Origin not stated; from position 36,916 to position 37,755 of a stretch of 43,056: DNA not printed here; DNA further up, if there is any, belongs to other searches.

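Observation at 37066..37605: The murD position in the dcw cluster holds only a 179-aa, motif-degenerate MurD C-terminal domain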

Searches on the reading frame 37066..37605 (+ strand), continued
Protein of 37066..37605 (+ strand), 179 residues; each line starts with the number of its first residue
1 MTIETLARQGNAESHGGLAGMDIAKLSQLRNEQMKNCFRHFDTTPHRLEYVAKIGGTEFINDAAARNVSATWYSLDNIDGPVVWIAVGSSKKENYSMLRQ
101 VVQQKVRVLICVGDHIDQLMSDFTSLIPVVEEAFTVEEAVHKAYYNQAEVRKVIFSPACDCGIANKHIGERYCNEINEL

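Call 31: search_solved_structures(query=A2, max_evalue=0.001, show_alignments=2)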
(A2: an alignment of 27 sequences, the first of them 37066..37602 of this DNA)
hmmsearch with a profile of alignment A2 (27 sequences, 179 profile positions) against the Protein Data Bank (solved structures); distinct sequences matched with E-value up to 0.001: 11.
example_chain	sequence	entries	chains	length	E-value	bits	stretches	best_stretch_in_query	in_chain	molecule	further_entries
3lk7_A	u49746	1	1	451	1.6e-14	57.2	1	1-173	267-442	UDP-N-acetylmuramoylalanine--D-glutamate ligase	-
7sir_A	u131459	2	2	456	2.7e-12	49.9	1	8-179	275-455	UDP-N-acetylmuramoylalanine--D-glutamate ligase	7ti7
7sy9_A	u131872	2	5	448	8.6e-12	48.3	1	33-179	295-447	UDP-N-acetylmuramoylalanine--D-glutamate ligase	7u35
8dp2_A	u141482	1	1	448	8.6e-12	48.3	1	33-179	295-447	UDP-N-acetylmuramoylalanine--D-glutamate ligase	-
4buc_A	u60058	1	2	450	1.1e-11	47.9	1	38-173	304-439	UDP-N-ACETYLMURAMOYLALANINE--D-GLUTAMATE LIGASE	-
1e0d_A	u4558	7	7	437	8.4e-06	28.7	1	12-178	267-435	UDP-N-ACETYLMURAMOYLALANINE--D-GLUTAMATE LIGASE | UDP-N-ACETYLMURAMOYL-L-ALANINE:D-GLUTAMATE LIGASE | UDP-N-ACETYLMURAMOYL-L-ALANINE/:D-GLUTAMATE LIGASE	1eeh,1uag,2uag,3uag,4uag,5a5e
5a5f_A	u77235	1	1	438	8.4e-06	28.7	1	12-178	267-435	UDP-N-ACETYLMURAMOYLALANINE--D-GLUTAMATE LIGASE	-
2wjp_A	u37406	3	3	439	8.5e-06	28.7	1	12-178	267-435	UDP-N-ACETYLMURAMOYLALANINE--D-GLUTAMATE LIGASE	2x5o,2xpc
2jff_A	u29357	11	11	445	8.7e-06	28.7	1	12-178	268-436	UDP-N-ACETYLMURAMOYLALANINE--D-GLUTAMATE LIGASE | UDP-N-ACETYLMURAMOYL-ALANINE-D-GLUTAMATE LIGASE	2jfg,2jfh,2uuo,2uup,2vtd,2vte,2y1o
8v8w_A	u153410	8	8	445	8.7e-06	28.7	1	12-178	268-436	UDP-N-acetylmuramoylalanine--D-glutamate ligase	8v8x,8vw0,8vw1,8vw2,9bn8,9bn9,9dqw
8v8y_A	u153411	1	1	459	9.3e-06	28.6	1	12-178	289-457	UDP-N-acetylmuramoylalanine--D-glutamate ligase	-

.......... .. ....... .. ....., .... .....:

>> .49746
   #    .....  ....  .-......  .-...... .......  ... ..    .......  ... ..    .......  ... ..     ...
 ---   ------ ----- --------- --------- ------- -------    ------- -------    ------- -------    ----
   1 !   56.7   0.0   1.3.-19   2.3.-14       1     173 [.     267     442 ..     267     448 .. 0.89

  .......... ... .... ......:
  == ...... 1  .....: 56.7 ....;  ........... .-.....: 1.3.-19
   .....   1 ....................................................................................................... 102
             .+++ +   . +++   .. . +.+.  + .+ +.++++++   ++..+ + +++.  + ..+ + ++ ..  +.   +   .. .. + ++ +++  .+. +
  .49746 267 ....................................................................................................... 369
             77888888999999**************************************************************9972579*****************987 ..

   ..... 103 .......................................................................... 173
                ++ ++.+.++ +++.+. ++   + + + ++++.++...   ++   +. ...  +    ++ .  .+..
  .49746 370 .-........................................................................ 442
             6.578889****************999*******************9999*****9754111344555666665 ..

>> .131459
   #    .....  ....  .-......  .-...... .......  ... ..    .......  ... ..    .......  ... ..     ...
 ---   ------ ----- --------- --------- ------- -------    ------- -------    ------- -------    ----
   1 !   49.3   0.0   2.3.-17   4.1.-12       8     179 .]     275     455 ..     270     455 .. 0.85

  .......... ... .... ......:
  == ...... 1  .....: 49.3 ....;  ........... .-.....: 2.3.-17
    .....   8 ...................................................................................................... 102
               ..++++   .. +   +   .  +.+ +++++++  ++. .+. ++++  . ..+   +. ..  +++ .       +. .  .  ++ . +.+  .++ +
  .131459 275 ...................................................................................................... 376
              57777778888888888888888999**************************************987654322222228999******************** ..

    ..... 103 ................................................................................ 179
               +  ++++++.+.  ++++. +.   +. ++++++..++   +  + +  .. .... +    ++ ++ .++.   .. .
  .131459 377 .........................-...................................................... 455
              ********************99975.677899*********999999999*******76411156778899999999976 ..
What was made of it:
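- Checked: It starts 45 residues before HRLE and carries the last strand and two helices of the central domain; a profile of the family aligns to MurD 3lk7 residues 267-442 (call 31).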

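Call 32: find_encoding_contigs(protein=P0003, flank=10000, max_places=2)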
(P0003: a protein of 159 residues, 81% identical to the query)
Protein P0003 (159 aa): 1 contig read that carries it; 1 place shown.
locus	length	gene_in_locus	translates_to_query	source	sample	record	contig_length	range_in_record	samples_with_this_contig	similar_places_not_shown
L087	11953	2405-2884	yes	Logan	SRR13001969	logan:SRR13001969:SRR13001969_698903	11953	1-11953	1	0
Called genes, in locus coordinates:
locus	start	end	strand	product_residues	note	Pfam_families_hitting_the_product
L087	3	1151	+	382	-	?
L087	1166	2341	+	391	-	PF10555:MraY_sig1 (weak), PF00953:Glycos_transf_4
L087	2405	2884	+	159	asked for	-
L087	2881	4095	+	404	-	PF01098:FTSW_RODA_SPOVE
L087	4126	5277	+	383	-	PF03033:Glyco_transf_28, PF04101:Glyco_tran_28_C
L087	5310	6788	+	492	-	PF01225:Mur_ligase, PF08245:Mur_ligase_M, PF02875:Mur_ligase_C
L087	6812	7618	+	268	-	-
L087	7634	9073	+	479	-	PF11104:PilM_2 (faint), PF02491:SHS2_FTSA, PF00012:HSP70 (weak), PF06723:MreB_Mbl, PF06277:EutA (weak), PF14450:FtsA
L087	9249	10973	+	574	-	PF00091:Tubulin, PF12327:FtsZ_C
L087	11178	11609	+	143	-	-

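Call 33: find_encoding_contigs(protein=P0002, flank=10000, max_places=2)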
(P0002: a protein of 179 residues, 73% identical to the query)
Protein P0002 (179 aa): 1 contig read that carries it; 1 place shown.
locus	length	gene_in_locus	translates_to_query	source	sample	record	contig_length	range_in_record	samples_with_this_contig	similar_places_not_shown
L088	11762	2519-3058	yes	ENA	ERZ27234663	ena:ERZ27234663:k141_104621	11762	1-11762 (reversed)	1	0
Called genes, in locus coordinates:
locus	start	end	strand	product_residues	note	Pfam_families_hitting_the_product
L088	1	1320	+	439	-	?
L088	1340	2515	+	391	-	PF10555:MraY_sig1 (weak), PF00953:Glycos_transf_4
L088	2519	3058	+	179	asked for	-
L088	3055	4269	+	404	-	PF01098:FTSW_RODA_SPOVE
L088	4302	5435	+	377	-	PF03033:Glyco_transf_28, PF13579:Glyco_trans_4_4 (weak), PF04101:Glyco_tran_28_C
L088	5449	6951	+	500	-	PF01225:Mur_ligase, PF08245:Mur_ligase_M, PF02875:Mur_ligase_C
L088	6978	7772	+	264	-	-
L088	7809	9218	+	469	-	PF11104:PilM_2 (faint), PF02491:SHS2_FTSA, PF06723:MreB_Mbl, PF06277:EutA (weak), PF14450:FtsA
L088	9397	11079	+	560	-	PF00091:Tubulin, PF12327:FtsZ_C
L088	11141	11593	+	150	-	-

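Call 36: predict_structure(alignment_id=A2)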
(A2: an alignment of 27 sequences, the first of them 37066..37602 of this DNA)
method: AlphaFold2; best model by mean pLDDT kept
length: 179 residues; sequences in the alignment: 27
mean_pLDDT: 81.5   pTM: 0.76
mean pLDDT of the five models: 81.5, 79.5, 78.8, 76.2, 74.6
residues with pLDDT >= 90: 102; 70-90: 33; 50-70: 20; < 50: 24
segments of 3 or more residues with pLDDT < 50: 1-23
pLDDT, mean of each block of 10 residues (from residue 1): 35 35 51 61 77 94 90 92 95 92 97 94 96 96 91 93 86 92
secondary structure, 60 per line:
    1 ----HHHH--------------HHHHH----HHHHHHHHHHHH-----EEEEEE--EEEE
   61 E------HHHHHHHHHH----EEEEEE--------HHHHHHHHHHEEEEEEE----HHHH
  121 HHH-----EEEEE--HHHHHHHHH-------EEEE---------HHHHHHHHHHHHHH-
elements in order: H5-8 H23-27 H32-43 E49-54 E57-61 H68-77 E82-87 H96-105 E106-112 H117-123 E129-133 H136-144 E152-155 H165-178
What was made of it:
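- On Mur ligase C-terminal domain (Pfam PF02875): AF2 pLDDT 81.5, above 90 for residues 50-179 apart from 161-170 (86) (call 36).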

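Call 37: search_protein_representatives(alignment_id=A2)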
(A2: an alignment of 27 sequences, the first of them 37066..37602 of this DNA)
Query: 27 sequences, 179 profile positions. Proteins with E-value up to 0.001 (for the whole library): 9003; up to 1e-10: 2565; up to 1e-30: 52. The best 150 are listed.
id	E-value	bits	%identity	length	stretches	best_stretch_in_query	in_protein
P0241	1.1e-82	292.3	-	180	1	1-179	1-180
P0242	2.4e-67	242.3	-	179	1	1-179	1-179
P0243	2.9e-66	238.8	-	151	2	75-179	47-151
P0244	1.4e-62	226.8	-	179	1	1-179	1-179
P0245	4.1e-61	222.0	-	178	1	1-179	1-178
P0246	1.2e-53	197.6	-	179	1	1-179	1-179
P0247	4.2e-50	186.1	-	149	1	29-179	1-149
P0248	1.7e-46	174.4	-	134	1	52-179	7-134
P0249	5.6e-46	172.7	-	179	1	1-179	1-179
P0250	1.0e-44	168.6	-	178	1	1-179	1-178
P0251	1.1e-43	165.3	-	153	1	1-118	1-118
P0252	1.5e-42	161.6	-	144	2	1-102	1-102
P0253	3.5e-41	157.1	-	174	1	1-127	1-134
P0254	1.3e-40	155.2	-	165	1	1-124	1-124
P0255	2.7e-39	150.9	-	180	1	1-177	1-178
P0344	2.8e-27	111.8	-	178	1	1-177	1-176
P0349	4.1e-27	111.3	-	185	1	2-176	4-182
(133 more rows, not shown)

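Call 42: find_homologous_proteins(query=A4, max_evalue=0.00001)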
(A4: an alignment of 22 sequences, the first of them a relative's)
Query A4 (22 sequences) (182 aa, profile of the alignment): 289 proteins with E <= 0.00001 among 1376 candidates; the best 120 are listed.
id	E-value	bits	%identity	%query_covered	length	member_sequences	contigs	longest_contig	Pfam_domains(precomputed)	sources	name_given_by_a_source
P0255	3.7e-64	234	52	100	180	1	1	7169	PF02875.27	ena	-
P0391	2.3e-62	228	43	97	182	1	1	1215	PF02875.27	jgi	jgi:UDP-N-acetylmuramoylalanine--D-glutamate ligase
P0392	1.2e-61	226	88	100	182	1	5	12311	PF02875.27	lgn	-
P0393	2.4e-61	225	44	100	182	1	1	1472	PF02875.27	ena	-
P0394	3.4e-61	224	43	100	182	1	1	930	PF02875.27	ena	-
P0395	7.6e-61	223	46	88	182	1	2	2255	PF02875.27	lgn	-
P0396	9.8e-61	223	41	100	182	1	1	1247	PF02875.27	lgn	-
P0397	1.7e-60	222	42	100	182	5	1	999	PF02875.27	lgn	-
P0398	2.0e-60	222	42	100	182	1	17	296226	PF02875.27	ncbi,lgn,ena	-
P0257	3.7e-60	221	100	100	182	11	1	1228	PF02875.27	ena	-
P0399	4.2e-60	221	44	88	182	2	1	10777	PF02875.27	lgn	-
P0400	4.4e-60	221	53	100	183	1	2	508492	PF02875.27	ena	-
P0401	4.9e-60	220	42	100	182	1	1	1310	PF02875.27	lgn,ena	-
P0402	2.0e-59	218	40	100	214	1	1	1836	PF02875.27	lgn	-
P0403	2.8e-59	218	46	100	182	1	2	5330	PF02875.27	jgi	jgi:UDP-N-acetylmuramoylalanine--D-glutamate ligase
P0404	5.9e-59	217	42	100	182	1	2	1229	PF02875.27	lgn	-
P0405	6.8e-59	217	47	88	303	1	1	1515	PF05443.18,PF02875.27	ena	-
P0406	7.0e-59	217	40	100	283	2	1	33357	PF02875.27,PF08245.19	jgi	jgi:UDP-N-acetylmuramoylalanine--D-glutamate ligase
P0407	1.1e-58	216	43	100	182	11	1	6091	PF02875.27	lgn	-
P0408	1.2e-58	216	40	100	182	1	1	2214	PF02875.27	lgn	-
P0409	1.9e-58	215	40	100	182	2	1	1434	PF02875.27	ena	-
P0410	1.9e-58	215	40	100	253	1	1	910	PF02875.27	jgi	-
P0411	2.2e-58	215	46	100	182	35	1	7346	PF02875.27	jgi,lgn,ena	jgi:UDP-N-acetylmuramoylalanine--D-glutamate ligase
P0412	2.5e-58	215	43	100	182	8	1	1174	PF02875.27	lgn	-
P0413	2.6e-58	215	48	88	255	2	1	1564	PF02875.27,PF08245.19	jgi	-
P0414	2.7e-58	215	40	100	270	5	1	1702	PF02875.27,PF08245.19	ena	-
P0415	2.9e-58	215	46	88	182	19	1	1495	PF02875.27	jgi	-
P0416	6.7e-58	213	43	88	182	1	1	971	PF02875.27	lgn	-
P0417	7.7e-58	213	41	88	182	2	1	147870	PF02875.27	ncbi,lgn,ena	-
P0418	8.0e-58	213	46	88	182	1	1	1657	PF02875.27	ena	-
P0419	1.1e-57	213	42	100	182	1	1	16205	PF02875.27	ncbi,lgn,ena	ncbi:MAG: cyanophycin synthetase [Bacteroidota bacterium]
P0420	1.1e-57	213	41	100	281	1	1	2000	PF02875.27,PF08245.19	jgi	jgi:UDP-N-acetylmuramoylalanine--D-glutamate ligase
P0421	1.2e-57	213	41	88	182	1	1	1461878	PF02875.27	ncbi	ncbi:MAG: glutamate ligase domain-containing protein [Bacteroidales bacterium]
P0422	1.2e-57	213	45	88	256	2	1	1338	PF02875.27,PF08245.19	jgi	jgi:UDP-N-acetylmuramoylalanine--D-glutamate ligase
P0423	1.2e-57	213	55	100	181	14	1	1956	PF02875.27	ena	-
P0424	1.2e-57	213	40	88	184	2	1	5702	PF02875.27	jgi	jgi:UDP-N-acetylmuramoylalanine--D-glutamate ligase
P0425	1.3e-57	212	46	88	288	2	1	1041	PF02875.27,PF08245.19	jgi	-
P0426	1.5e-57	212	46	88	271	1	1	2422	PF02875.27,PF08245.19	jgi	jgi:UDP-N-acetylmuramoylalanine--D-glutamate ligase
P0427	1.7e-57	212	43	100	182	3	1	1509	PF02875.27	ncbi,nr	ncbi:MAG: UDP-N-acetylmuramoyl-L-alanine--D-glutamate ligase, partial [Bacteroidia bacterium]|nr:UDP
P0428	2.0e-57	212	48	88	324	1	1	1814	PF02875.27,PF08245.19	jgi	jgi:UDP-N-acetylmuramoylalanine--D-glutamate ligase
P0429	2.5e-57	212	44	88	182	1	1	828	PF02875.27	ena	-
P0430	2.9e-57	211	40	100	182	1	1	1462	PF02875.27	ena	-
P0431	3.0e-57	211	37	88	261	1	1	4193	PF02875.27,PF08245.19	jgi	jgi:UDP-N-acetylmuramoylalanine--D-glutamate ligase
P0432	3.1e-57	211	40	88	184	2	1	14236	PF02875.27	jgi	jgi:UDP-N-acetylmuramoylalanine--D-glutamate ligase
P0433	3.2e-57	211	37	100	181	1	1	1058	PF02875.27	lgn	-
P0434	3.3e-57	211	42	100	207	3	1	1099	PF02875.27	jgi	jgi:UDP-N-acetylmuramoylalanine--D-glutamate ligase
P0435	3.7e-57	211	46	88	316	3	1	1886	PF02875.27,PF08245.19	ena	-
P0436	3.8e-57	211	38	88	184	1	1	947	PF02875.27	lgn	-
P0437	4.0e-57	211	40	88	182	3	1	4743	PF02875.27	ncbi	-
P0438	4.1e-57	211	41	100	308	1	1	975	PF02875.27,PF08245.19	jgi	jgi:UDP-N-acetylmuramoylalanine--D-glutamate ligase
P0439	4.3e-57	211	43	100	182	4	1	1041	PF02875.27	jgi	jgi:UDP-N-acetylmuramoylalanine--D-glutamate ligase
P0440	4.3e-57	211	48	88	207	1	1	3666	PF02875.27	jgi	jgi:UDP-N-acetylmuramoylalanine--D-glutamate ligase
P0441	5.9e-57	210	38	100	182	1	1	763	PF02875.27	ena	-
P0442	6.3e-57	210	40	100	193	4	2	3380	PF02875.27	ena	-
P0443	6.7e-57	210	41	100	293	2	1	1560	PF02875.27,PF21377.4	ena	-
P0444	6.8e-57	210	38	100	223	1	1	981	PF02875.27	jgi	jgi:UDP-N-acetylmuramoylalanine--D-glutamate ligase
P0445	8.4e-57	210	46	97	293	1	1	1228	PF02875.27,PF08245.19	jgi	jgi:UDP-N-acetylmuramoylalanine--D-glutamate ligase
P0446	1.0e-56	210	42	97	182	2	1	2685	PF02875.27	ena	-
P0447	1.0e-56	210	49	88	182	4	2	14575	PF02875.27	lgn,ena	-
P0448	1.1e-56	209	40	98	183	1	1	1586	PF02875.27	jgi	jgi:UDP-N-acetylmuramoylalanine--D-glutamate ligase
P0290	1.4e-56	209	34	99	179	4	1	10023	PF02875.27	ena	-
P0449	1.5e-56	209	44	88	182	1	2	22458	PF02875.27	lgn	-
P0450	1.9e-56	209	44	100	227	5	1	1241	PF02875.27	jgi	jgi:UDP-N-acetylmuramoylalanine--D-glutamate ligase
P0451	2.3e-56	208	37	100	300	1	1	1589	PF02875.27,PF08245.19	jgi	jgi:UDP-N-acetylmuramoylalanine--D-glutamate ligase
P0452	2.5e-56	208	38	100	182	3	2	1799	PF02875.27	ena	-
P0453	2.6e-56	208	40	100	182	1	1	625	PF02875.27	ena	-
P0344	2.8e-56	208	27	100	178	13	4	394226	-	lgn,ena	-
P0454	3.7e-56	208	44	88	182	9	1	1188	PF02875.27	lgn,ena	-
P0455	4.6e-56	207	41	100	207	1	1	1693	PF02875.27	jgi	jgi:UDP-N-acetylmuramoylalanine--D-glutamate ligase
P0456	4.8e-56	207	38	88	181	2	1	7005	PF02875.27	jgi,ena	-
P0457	5.8e-56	207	45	97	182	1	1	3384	PF02875.27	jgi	jgi:UDP-N-acetylmuramoylalanine--D-glutamate ligase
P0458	5.9e-56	207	39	100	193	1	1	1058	PF02875.27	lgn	-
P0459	7.6e-56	207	38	100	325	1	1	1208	PF02875.27,PF08245.19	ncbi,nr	ncbi:MAG TPA: UDP-N-acetylmuramoyl-L-alanine--D-glutamate ligase, partial [Anseongella sp.]|nr:UDP-N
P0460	8.6e-56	207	39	100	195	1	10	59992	PF02875.27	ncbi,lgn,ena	-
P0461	9.1e-56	206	39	100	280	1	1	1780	PF02875.27,PF08245.19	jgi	jgi:UDP-N-acetylmuramoylalanine--D-glutamate ligase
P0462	1.0e-55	206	47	88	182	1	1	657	PF02875.27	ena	-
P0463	1.3e-55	206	42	100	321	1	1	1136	PF02875.27,PF08245.19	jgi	jgi:UDP-N-acetylmuramoylalanine--D-glutamate ligase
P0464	1.9e-55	205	40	97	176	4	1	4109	PF02875.27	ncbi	ncbi:MAG: Mur ligase family protein, partial [Bacteroidota bacterium]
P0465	2.2e-55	205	40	88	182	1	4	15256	PF02875.27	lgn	-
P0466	2.7e-55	205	35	100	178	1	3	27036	PF02875.27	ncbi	-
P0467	3.2e-55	205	41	88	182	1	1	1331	PF02875.27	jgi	-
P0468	3.3e-55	205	38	98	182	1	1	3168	PF02875.27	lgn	-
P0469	3.7e-55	204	44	88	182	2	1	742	PF02875.27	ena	-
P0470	3.9e-55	204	41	88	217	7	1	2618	PF02875.27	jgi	jgi:UDP-N-acetylmuramoylalanine--D-glutamate ligase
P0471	4.3e-55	204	40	88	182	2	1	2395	PF02875.27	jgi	-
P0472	4.8e-55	204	44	100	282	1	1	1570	PF02875.27,PF08245.19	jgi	jgi:UDP-N-acetylmuramoylalanine--D-glutamate ligase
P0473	4.8e-55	204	39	97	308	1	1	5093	PF02875.27,PF08245.19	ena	-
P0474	5.5e-55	204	41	88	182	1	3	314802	PF02875.27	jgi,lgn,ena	-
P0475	5.9e-55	204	40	100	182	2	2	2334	PF02875.27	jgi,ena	-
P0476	6.2e-55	204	39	100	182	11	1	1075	PF02875.27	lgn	-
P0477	8.0e-55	203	40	88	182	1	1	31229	PF02875.27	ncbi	ncbi:MAG: hypothetical protein V1733_09955 [bacterium]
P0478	8.7e-55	203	41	100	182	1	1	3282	PF02875.27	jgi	jgi:UDP-N-acetylmuramoylalanine--D-glutamate ligase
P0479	8.9e-55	203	39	100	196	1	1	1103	PF02875.27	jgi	jgi:UDP-N-acetylmuramoylalanine--D-glutamate ligase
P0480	1.0e-54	203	35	100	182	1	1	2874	PF02875.27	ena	-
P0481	1.2e-54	203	37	100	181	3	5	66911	PF02875.27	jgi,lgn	-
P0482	1.3e-54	203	39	88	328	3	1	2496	PF02875.27,PF08245.19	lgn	-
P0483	1.4e-54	203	44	88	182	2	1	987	PF02875.27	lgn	-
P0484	2.0e-54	202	39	100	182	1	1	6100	PF02875.27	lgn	-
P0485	2.2e-54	202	39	88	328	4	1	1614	PF02875.27,PF08245.19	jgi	-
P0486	2.4e-54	202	41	100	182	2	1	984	PF02875.27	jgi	jgi:UDP-N-acetylmuramoylalanine--D-glutamate ligase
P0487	2.7e-54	202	39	100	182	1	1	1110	PF02875.27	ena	-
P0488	3.1e-54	201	37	100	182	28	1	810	PF02875.27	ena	-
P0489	3.3e-54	201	45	88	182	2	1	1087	PF02875.27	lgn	-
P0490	3.5e-54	201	45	88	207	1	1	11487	PF02875.27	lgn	-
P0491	3.6e-54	201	37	100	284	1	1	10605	PF02875.27,PF08245.19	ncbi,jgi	-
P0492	4.6e-54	201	38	100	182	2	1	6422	PF02875.27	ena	-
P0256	5.2e-54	201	41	88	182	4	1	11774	PF02875.27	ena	-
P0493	5.5e-54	201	38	86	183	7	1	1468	PF02875.27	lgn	-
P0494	6.0e-54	201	39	100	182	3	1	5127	PF02875.27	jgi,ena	-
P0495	6.4e-54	200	38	100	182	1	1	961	PF02875.27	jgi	jgi:UDP-N-acetylmuramoylalanine--D-glutamate ligase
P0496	6.8e-54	200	45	88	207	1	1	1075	PF02875.27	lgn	-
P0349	7.4e-54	200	29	87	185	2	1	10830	PF02875.27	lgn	-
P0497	7.6e-54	200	38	88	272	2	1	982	PF02875.27,PF08245.19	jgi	jgi:UDP-N-acetylmuramoylalanine--D-glutamate ligase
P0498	8.3e-54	200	37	100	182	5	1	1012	PF02875.27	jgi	jgi:UDP-N-acetylmuramoylalanine--D-glutamate ligase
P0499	9.6e-54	200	41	91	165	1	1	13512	PF02875.27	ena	-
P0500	1.0e-53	200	40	100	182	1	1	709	PF02875.27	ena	-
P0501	1.1e-53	200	36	100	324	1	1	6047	PF02875.27,PF08245.19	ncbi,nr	ncbi:MAG: murD, partial [Mucilaginibacter sp.]|nr:murD [Mucilaginibacter sp.]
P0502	1.1e-53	200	42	88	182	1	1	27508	PF02875.27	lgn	-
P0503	1.2e-53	200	43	88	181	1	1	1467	PF02875.27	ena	-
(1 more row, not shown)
